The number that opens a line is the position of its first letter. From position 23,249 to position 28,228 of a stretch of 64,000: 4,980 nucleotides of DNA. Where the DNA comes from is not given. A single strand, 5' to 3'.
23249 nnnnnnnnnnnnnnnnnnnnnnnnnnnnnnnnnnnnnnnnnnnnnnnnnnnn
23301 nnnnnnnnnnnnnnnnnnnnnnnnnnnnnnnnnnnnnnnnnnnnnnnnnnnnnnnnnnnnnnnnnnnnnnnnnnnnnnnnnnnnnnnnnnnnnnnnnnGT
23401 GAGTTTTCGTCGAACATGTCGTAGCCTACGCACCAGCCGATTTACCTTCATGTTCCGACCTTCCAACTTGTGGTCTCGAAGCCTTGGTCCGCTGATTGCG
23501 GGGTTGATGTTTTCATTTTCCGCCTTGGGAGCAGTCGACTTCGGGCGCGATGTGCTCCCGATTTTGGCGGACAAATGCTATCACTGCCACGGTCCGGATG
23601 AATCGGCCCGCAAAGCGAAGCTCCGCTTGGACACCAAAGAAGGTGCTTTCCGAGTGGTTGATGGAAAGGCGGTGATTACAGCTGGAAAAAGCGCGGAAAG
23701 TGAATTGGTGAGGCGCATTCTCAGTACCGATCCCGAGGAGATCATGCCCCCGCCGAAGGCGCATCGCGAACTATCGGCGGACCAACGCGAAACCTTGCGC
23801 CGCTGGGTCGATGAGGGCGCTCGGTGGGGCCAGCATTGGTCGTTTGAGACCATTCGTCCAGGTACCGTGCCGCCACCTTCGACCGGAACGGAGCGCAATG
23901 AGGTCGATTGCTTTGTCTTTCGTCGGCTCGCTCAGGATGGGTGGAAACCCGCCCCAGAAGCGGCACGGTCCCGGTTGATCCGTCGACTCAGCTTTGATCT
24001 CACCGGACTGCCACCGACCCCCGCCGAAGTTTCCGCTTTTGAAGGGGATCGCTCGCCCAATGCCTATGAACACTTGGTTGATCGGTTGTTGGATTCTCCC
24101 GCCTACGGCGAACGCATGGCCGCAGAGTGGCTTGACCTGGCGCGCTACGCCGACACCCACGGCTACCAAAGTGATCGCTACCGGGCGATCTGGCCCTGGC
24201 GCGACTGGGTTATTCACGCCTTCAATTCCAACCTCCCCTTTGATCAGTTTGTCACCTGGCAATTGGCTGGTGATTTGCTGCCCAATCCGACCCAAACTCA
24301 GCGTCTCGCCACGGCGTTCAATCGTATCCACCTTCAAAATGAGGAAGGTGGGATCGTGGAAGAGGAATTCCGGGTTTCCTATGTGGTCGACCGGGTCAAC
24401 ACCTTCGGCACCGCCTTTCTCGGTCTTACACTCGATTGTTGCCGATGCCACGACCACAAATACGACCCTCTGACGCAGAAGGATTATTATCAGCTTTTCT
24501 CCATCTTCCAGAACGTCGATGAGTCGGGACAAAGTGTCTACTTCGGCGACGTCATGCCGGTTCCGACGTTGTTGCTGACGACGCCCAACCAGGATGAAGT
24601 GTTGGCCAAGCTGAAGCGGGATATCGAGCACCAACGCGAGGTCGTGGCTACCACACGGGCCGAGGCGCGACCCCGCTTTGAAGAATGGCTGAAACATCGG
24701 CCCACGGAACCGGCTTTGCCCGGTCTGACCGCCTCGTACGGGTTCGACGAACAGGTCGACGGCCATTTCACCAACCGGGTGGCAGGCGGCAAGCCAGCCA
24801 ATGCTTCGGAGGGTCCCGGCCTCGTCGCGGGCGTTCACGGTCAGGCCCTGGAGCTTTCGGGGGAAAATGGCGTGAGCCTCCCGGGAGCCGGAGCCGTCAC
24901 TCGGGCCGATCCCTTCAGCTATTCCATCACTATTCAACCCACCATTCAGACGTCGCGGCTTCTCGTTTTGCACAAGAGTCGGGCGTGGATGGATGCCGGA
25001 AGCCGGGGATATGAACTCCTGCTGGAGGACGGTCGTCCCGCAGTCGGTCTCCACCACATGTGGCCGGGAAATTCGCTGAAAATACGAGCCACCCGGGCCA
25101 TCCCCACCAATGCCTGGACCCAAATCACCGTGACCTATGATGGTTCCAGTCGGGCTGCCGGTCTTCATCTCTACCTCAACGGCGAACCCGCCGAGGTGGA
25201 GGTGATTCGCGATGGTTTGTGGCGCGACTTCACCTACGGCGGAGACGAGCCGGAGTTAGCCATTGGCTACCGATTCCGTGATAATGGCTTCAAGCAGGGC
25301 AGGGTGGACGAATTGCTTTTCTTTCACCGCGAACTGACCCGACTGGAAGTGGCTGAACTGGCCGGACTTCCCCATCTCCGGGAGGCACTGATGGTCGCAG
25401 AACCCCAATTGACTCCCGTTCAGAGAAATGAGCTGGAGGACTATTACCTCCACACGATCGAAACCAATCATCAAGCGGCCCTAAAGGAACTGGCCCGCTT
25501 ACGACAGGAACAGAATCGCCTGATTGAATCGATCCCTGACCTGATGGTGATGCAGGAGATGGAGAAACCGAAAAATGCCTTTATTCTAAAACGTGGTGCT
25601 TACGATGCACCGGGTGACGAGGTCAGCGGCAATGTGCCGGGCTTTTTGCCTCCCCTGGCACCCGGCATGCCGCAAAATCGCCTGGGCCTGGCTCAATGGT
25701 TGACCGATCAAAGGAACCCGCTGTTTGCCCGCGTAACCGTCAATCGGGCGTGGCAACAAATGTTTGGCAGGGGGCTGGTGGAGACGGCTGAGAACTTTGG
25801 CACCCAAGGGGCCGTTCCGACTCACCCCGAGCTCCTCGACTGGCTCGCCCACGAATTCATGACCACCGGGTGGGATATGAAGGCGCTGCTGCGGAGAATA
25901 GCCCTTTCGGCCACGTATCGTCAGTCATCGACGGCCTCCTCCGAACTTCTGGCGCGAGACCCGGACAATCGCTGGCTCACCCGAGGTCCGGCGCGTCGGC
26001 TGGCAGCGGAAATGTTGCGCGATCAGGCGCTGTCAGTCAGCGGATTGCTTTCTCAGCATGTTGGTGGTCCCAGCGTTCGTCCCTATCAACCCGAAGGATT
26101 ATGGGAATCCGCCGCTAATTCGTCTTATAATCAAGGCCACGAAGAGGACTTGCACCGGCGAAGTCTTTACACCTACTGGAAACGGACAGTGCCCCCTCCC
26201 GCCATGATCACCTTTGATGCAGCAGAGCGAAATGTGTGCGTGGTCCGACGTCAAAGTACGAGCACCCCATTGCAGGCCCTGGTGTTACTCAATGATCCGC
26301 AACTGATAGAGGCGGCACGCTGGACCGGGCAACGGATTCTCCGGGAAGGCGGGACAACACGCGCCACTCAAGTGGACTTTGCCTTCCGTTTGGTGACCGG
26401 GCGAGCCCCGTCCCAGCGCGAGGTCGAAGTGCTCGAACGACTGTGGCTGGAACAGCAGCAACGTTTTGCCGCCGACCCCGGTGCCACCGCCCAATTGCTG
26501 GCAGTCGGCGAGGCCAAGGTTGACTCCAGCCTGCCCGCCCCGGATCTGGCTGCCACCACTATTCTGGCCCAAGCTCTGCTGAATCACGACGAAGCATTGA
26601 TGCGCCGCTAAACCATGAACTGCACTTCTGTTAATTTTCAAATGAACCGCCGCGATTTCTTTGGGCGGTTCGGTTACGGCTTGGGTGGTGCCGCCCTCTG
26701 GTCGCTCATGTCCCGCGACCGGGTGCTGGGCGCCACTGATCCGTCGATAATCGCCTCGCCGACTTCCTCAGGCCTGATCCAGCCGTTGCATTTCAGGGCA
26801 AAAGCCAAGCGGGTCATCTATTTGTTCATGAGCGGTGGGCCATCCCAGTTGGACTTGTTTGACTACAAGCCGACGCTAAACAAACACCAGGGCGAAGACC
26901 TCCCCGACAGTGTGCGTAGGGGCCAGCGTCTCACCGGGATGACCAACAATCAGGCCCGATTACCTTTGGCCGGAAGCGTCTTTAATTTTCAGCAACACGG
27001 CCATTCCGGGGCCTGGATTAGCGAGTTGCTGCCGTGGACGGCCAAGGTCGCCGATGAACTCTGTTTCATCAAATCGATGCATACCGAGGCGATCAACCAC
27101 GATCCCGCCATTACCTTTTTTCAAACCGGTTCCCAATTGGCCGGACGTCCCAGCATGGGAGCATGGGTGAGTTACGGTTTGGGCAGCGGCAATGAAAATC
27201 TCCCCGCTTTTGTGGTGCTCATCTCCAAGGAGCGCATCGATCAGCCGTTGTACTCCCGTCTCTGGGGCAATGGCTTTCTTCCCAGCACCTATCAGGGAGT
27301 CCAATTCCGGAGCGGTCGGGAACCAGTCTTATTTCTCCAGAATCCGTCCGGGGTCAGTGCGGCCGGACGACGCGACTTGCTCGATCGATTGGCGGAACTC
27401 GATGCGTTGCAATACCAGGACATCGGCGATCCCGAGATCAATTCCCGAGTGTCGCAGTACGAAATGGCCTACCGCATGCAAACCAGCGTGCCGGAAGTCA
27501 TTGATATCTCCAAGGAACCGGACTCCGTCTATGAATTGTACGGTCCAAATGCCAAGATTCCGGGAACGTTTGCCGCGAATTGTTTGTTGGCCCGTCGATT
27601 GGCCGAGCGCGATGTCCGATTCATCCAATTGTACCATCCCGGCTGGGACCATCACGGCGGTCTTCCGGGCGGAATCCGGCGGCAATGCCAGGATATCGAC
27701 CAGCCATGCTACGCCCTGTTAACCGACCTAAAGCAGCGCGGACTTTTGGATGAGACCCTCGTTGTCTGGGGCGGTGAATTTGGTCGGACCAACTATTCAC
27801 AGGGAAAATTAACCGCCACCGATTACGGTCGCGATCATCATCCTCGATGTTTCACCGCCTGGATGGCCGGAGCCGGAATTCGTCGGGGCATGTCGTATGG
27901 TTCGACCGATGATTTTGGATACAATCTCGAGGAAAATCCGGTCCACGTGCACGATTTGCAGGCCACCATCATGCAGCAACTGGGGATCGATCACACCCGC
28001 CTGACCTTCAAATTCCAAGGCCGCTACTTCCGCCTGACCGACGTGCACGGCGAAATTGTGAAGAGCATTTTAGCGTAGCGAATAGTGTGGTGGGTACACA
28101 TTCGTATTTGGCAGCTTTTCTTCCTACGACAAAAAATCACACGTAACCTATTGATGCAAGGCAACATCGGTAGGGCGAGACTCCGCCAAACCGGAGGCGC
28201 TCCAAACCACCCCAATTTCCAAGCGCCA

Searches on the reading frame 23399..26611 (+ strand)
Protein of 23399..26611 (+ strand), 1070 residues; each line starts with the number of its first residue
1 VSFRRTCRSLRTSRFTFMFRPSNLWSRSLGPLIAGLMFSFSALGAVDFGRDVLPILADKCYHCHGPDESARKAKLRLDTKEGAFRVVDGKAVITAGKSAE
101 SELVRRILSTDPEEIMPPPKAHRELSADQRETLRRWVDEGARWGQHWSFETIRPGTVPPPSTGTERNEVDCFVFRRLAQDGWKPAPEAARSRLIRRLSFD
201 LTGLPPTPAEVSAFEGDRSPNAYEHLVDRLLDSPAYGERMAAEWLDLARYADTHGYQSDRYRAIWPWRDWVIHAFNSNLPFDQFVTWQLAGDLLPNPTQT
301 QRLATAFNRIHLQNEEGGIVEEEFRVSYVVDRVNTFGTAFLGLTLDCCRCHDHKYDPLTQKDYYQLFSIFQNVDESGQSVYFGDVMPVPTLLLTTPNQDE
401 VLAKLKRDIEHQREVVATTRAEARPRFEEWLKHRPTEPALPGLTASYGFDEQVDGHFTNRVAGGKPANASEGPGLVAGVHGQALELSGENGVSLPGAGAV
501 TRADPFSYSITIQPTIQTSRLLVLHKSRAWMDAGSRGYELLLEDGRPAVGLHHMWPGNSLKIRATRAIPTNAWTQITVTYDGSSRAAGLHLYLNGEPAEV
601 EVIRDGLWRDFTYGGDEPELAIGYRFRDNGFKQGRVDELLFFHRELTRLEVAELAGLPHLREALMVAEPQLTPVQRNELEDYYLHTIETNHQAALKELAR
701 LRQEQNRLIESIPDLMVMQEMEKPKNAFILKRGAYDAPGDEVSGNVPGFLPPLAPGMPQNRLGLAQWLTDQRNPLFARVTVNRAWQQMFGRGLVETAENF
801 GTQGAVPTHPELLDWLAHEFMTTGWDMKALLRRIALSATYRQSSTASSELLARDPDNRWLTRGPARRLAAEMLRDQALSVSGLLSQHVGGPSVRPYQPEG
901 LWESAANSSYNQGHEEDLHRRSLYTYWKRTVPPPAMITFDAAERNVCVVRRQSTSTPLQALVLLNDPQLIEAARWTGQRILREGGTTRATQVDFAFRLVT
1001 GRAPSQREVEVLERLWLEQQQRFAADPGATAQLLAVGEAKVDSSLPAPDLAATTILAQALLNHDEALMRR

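Call 18: search_protein_families(library=pfam, proteins=[window:23399-26611:+], max_evalue=0.0001)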
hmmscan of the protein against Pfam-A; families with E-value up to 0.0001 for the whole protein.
window:23399-26611:+ (1070 aa): 4 families
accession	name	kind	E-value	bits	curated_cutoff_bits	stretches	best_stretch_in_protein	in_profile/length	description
PF07587.16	PSD1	-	3.5e-103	344.7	28.5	1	760-1015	1-243/244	Protein of unknown function (DUF1553)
PF07583.16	PSCyt2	-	1e-87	293.9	29.8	1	168-374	1-208/209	Protein of unknown function (DUF1549)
PF07635.16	PSCyt1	-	1.7e-15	57.8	22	1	60-119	1-58/59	Planctomycete cytochrome C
PF13385.13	Laminin_G_3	-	1.1e-13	52.1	27.6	1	488-652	3-151/151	Concanavalin A-like lectin/glucanases superfamily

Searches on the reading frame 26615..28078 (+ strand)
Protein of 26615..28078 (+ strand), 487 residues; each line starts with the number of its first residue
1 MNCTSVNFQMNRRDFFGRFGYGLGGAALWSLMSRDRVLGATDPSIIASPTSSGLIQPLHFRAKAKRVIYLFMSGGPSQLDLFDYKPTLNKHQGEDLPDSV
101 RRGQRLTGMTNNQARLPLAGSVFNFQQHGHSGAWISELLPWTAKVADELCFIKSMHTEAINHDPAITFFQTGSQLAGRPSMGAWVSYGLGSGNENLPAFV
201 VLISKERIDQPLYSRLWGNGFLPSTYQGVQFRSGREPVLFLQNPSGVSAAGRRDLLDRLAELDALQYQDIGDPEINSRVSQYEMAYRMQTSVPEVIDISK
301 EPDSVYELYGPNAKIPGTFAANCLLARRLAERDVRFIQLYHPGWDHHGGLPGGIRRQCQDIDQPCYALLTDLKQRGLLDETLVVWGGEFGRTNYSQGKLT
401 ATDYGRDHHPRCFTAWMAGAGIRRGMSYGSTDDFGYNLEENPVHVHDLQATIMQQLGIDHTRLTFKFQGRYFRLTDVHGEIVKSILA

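Call 18: search_protein_families(library=pfam, proteins=[window:26615-28078:+], max_evalue=0.0001)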
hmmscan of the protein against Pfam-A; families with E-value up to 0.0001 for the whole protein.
window:26615-28078:+ (487 aa): 1 family
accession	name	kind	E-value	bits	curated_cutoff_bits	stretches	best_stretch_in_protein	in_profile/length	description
PF07394.17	DUF1501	-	4.3e-159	530.3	27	1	64-486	1-390/390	Protein of unknown function (DUF1501)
